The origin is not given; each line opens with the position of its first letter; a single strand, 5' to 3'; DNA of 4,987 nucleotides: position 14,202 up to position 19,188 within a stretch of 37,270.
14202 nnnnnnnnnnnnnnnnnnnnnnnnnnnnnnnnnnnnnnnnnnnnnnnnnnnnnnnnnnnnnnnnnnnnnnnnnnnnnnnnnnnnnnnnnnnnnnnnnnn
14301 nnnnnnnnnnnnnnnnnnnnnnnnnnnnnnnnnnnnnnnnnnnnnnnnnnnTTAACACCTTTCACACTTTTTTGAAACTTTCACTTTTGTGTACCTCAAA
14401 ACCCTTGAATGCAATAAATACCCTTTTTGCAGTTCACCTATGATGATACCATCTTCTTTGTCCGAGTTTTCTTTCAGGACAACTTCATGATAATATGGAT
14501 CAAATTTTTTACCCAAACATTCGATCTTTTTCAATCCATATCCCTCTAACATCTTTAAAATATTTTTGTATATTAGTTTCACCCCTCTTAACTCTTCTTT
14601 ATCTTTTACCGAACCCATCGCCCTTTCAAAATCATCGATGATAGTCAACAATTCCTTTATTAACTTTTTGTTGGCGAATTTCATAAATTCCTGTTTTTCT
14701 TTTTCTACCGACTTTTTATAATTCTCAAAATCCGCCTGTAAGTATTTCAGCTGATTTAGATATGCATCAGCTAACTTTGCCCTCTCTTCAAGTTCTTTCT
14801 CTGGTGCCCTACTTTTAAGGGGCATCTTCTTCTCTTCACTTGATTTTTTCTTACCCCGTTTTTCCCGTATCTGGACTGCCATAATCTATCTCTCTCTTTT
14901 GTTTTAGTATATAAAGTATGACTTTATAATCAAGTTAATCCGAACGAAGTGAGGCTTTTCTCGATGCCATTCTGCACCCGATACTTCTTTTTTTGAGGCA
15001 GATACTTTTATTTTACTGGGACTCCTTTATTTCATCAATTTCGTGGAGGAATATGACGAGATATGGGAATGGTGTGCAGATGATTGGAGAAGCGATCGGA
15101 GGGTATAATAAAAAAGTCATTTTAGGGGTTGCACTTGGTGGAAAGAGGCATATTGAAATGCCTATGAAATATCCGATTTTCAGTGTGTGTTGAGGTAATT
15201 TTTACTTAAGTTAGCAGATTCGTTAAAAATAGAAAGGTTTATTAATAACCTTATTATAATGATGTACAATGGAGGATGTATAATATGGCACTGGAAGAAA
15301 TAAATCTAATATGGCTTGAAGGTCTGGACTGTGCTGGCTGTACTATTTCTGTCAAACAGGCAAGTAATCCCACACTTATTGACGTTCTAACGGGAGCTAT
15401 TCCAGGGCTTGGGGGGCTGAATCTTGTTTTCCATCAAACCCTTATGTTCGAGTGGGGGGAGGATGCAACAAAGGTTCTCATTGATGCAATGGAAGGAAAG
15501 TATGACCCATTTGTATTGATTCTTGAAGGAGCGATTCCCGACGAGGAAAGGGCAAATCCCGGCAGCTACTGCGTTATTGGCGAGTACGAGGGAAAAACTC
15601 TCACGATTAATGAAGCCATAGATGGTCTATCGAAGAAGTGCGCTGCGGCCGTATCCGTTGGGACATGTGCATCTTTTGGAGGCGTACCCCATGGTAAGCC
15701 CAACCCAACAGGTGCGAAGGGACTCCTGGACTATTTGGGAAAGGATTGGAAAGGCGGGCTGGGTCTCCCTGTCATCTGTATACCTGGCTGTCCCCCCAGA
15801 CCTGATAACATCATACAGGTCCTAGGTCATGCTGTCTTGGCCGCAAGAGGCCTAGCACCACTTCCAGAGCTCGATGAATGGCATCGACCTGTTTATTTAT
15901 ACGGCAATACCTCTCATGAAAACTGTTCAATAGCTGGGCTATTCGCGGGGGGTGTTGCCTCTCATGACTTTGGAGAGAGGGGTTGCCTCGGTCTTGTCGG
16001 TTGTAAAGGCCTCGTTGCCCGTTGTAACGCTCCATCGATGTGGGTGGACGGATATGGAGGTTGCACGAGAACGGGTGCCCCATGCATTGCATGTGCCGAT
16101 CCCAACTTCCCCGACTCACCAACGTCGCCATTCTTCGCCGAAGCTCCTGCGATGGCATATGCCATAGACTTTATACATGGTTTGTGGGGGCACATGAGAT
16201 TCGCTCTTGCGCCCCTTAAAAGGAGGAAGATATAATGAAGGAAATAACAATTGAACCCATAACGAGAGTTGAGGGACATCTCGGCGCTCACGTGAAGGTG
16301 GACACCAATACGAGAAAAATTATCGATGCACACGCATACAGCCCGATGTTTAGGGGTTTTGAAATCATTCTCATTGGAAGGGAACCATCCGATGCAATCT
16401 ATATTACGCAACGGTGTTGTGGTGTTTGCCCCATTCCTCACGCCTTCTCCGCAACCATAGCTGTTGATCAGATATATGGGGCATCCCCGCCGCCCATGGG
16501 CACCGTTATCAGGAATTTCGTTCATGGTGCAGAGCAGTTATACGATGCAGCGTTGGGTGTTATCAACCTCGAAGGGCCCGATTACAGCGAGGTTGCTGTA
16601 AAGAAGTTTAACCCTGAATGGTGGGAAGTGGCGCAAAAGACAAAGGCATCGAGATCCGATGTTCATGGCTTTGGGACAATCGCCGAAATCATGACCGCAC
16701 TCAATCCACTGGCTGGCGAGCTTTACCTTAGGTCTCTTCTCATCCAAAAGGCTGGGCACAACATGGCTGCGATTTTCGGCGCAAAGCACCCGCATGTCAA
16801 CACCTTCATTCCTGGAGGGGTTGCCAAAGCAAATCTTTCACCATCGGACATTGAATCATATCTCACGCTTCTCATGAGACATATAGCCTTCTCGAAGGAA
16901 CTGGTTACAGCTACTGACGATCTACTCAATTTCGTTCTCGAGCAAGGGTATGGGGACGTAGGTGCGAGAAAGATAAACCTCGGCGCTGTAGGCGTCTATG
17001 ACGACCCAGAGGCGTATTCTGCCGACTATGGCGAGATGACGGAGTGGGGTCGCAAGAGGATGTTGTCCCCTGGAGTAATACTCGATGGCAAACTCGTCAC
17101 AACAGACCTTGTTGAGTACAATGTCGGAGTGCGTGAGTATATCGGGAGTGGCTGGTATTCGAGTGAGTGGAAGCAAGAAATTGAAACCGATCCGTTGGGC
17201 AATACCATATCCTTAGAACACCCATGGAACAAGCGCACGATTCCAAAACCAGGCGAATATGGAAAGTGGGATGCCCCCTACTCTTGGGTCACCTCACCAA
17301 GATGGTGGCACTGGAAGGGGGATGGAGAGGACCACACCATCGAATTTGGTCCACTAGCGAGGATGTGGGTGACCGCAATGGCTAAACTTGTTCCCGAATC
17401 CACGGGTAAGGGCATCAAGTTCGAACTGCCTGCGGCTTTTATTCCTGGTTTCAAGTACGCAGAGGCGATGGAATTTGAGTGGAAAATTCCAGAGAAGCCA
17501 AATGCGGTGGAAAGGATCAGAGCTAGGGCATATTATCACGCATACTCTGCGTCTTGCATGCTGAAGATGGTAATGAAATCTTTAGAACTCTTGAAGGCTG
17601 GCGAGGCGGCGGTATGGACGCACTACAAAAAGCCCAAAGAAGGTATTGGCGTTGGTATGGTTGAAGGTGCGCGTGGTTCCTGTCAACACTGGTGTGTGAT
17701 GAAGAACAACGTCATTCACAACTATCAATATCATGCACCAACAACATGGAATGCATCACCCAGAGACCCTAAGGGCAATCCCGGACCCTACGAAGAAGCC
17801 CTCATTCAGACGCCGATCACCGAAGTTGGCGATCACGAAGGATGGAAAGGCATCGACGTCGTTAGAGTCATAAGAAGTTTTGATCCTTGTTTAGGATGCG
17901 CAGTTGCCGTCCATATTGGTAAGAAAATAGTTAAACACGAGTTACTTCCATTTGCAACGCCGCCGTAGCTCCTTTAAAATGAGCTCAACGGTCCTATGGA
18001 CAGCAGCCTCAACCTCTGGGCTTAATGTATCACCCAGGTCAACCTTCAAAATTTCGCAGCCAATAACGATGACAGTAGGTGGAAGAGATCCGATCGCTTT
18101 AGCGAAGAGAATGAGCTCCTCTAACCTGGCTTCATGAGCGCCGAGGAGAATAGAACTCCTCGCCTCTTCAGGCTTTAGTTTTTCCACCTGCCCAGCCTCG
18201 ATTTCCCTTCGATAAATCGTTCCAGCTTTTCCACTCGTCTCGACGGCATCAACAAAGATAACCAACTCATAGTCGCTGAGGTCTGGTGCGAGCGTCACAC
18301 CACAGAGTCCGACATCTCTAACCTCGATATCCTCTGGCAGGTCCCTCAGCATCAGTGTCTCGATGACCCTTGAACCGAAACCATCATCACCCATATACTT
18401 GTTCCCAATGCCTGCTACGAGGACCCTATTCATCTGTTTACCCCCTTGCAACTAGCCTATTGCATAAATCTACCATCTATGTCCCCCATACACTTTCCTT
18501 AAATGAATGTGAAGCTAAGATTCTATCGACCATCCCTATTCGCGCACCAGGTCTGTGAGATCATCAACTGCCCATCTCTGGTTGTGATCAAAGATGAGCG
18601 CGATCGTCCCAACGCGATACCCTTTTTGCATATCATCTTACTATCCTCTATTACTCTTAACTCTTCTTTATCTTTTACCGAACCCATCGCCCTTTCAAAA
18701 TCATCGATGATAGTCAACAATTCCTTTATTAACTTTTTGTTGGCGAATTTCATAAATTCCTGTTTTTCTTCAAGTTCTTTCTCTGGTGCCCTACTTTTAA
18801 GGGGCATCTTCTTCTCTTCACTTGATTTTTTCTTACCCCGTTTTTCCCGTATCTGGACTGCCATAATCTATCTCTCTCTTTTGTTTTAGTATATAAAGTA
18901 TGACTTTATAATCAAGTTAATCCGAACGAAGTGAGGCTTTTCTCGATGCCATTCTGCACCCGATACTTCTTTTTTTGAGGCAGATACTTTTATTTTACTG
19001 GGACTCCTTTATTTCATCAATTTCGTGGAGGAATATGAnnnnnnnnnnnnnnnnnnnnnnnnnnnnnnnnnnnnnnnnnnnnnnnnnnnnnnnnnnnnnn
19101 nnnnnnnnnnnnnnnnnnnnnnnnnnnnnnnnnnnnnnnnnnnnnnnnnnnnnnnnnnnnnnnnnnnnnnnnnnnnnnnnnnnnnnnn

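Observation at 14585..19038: [NiFe]-hydrogenase cassette bracketed by identical 472/385-bp direct repeats of grpE-5'-end plus the grpE-copA intergenic region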

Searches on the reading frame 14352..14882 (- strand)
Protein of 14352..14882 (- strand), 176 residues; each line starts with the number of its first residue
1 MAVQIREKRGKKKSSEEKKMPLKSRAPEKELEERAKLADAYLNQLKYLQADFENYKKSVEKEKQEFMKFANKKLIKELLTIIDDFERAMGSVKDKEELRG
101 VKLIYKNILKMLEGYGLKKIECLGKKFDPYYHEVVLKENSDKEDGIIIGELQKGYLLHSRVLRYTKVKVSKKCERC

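Call 5: search_protein_families(library=pfam, proteins=[window:14352-14882:-], max_evalue=0.01)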
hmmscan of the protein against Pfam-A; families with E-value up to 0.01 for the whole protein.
window:14352-14882:- (176 aa): 1 family
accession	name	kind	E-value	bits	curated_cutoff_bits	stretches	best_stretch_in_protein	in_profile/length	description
PF01025.24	GrpE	-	1.9e-41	142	25.8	1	16-171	5-165/165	GrpE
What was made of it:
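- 14352..14882 (-): grpE, full length (176 aa). Its first 99 codons lie inside repeat copy A. Pfam GrpE, E 1.9e-41 (call 5).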

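Call 9: find_encoding_contigs(protein=window:14352-14882:-, flank=10000, max_places=10)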
Protein window:14352-14882:- (176 aa): no gene with exactly this product is on record in the collection.

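Call 12: find_related_loci(query=window:14352-14882:-, collection=genome_contigs, flank=10000)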
Query window:14352-14882:- (176 aa) in genome_contigs; peptide patterns used: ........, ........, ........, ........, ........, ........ (x = any residue, [..] = any of these).
600 stretches matched a pattern (row limit reached: there are more); 528 encode a relative of the query (tblastn E <= 1e-3); the best 80 are kept; 80 distinct loci.
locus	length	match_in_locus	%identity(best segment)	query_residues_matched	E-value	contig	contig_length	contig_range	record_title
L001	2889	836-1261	66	29-170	5e-58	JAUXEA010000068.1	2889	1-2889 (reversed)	MAG: Candidatus Aenigmatarchaeota archaeon isolate CSMAG_2865 CSMAG_2865_k119_369320_length_2889_cov_4.9957, whole genom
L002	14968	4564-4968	66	36-170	1e-56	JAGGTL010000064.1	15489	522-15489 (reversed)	MAG: Candidatus Aenigmatarchaeota archaeon isolate AUK047 PB_MBMC_001_c_000000000025, whole genome shotgun sequence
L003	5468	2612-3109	57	9-174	9e-56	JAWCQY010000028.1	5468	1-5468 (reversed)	MAG: Candidatus Pacearchaeota archaeon isolate JZ-2_201907_bins_3 JZ-2_201907_bins_3_scaffold_32, whole genome shotgun s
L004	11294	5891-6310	62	31-170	5e-55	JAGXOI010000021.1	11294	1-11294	Candidatus Aenigmarchaeota archaeon LH_S4 NODE_21_length_11294_cov_100.281609, whole genome shotgun sequence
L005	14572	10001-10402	61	31-164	1e-51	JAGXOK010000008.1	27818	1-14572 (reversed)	Candidatus Aenigmarchaeota archaeon LH_S6 NODE_8_length_27818_cov_25.860741, whole genome shotgun sequence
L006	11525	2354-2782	57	28-170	2e-51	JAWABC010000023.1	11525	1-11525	MAG: Candidatus Nanoarchaeia archaeon isolate JZ-4_201709_bins_71 JZ-4_201709_bins_71_scaffold_23, whole genome shotgun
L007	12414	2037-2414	56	48-173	2e-47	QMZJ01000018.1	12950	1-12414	MAG: Candidatus Altiarchaeales archaeon isolate B52_G2 B52_Guay2_scaffold_01092, whole genome shotgun sequence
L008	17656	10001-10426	52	29-170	5e-45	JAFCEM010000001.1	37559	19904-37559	MAG: Candidatus Aenigmatarchaeota archaeon isolate Meg22_1214_Bin_123 Meg22_1214_Bin_123_scaffold_2409, whole genome sho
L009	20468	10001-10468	51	16-171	1e-44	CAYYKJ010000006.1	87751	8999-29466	MAG TPA_asm: uncultured archaeon isolate SRP141376_co1_226 genome assembly, contig: NODE_675_length_87751_cov_12.281450,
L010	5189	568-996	50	29-171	1e-44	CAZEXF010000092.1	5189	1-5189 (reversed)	MAG TPA_asm: uncultured archaeon isolate SRP214966_co4_448 genome assembly, contig: NODE_23998_length_5189_cov_3.917413,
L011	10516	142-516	55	49-171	3e-44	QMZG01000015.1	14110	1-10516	MAG: Candidatus Altiarchaeales archaeon isolate B80_G16 B80_Guay16_scaffold_02643, whole genome shotgun sequence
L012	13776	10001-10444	57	23-170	4e-44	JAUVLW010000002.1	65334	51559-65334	MAG: Candidatus Aenigmatarchaeota archaeon isolate CSMAG_516 CSMAG_516_k141_555562_length_65334_cov_13.0000, whole genom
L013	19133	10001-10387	53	43-171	8e-44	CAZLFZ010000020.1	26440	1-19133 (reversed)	MAG TPA_asm: uncultured archaeon isolate binchicken_co262_246 genome assembly, contig: NODE_1735_length_26440_cov_13.701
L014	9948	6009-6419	50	29-165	1e-42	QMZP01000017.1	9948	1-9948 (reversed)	MAG: Candidatus Aenigmatarchaeota archaeon isolate B8_G16 B8_Guay16_scaffold_05235, whole genome shotgun sequence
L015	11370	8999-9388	59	41-170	4e-42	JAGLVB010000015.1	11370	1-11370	MAG: Candidatus Aenigmatarchaeota archaeon isolate RS_11_5 ZL20.bin.5.fa_15, whole genome shotgun sequence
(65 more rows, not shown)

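Call 23: find_homologous_proteins(query=window:14352-14882:-, max_evalue=1e-10)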
Query window:14352-14882:- (176 aa): 1307 proteins with E <= 1e-10 among 1439 candidates; the best 120 are listed.
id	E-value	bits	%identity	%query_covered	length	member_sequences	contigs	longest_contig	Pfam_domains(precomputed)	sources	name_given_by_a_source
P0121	6.3e-104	363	100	100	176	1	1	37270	PF01025.25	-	-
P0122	2.3e-84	299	88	97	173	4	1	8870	PF01025.25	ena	-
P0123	5.8e-53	197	66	81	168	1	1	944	PF01025.25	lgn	-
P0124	1.4e-52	196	67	77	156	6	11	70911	PF01025.25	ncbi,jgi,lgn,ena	-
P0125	1.5e-52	196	59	84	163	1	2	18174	PF01025.25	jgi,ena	-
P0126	2.0e-52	196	61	87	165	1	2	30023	PF01025.25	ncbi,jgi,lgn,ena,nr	ncbi:MAG: nucleotide exchange factor GrpE [Candidatus Aenigmatarchaeota archaeon]|nr:MAG: nucleotide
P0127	2.1e-52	196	59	89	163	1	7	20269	PF01025.25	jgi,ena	-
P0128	4.3e-52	194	66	77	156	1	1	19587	PF01025.25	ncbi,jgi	-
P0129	5.7e-52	194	66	81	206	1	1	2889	PF01025.25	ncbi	-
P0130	1.9e-51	192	66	77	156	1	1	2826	PF01025.25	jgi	-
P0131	2.7e-51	192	67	80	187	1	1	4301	PF01025.25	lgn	-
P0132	6.4e-51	191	64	76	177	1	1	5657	PF01025.25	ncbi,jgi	-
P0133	9.0e-51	190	61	84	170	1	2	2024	PF01025.25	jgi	jgi:molecular chaperone GrpE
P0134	2.7e-50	189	64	84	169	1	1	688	PF01025.25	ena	-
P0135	2.8e-50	189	69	75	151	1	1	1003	PF01025.25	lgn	-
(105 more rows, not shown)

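Call 24: find_encoding_contigs(protein=P0122, flank=10000, max_places=6)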
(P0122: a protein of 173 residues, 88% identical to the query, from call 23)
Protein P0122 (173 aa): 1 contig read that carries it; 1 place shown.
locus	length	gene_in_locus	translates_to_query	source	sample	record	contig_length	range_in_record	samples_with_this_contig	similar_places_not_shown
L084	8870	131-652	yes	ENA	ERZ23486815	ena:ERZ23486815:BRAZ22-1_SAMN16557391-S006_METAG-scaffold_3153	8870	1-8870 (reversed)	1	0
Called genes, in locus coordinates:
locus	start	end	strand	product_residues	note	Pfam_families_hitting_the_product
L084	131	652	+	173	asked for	PF01025:GrpE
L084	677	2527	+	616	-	PF00012:HSP70, PF06723:MreB_Mbl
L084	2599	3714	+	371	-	PF00226:DnaJ, PF01556:DnaJ_C, PF00684:DnaJ_CXXCXGXG, PF27439:DnaJ_C_2 (weak)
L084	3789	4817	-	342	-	PF26466:DNA_primase_lrg_N, PF04104:DNA_primase_lrg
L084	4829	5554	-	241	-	-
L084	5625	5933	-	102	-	PF02150:Zn_ribbon_RPB9, PF01096:Zn_ribbon_TFIIS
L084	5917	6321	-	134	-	PF00293:NUDIX, PF16262:DUF4916 (faint)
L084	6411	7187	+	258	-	PF09721:Exosortase_EpsH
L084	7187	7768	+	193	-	PF02666:PS_Dcarbxylase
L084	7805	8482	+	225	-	-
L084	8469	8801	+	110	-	PF04038:DHNA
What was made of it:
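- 14352..14882 (-): 88% aa identical to P0122 on L084 (calls 23, 24).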

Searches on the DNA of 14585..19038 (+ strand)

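Call 78: search_dna_similar(query=window:14585-19038:+, collection=plasmids, mode=distant, max_rows=8)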
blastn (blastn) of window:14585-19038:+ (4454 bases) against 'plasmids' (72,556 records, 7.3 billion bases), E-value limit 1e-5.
No match.
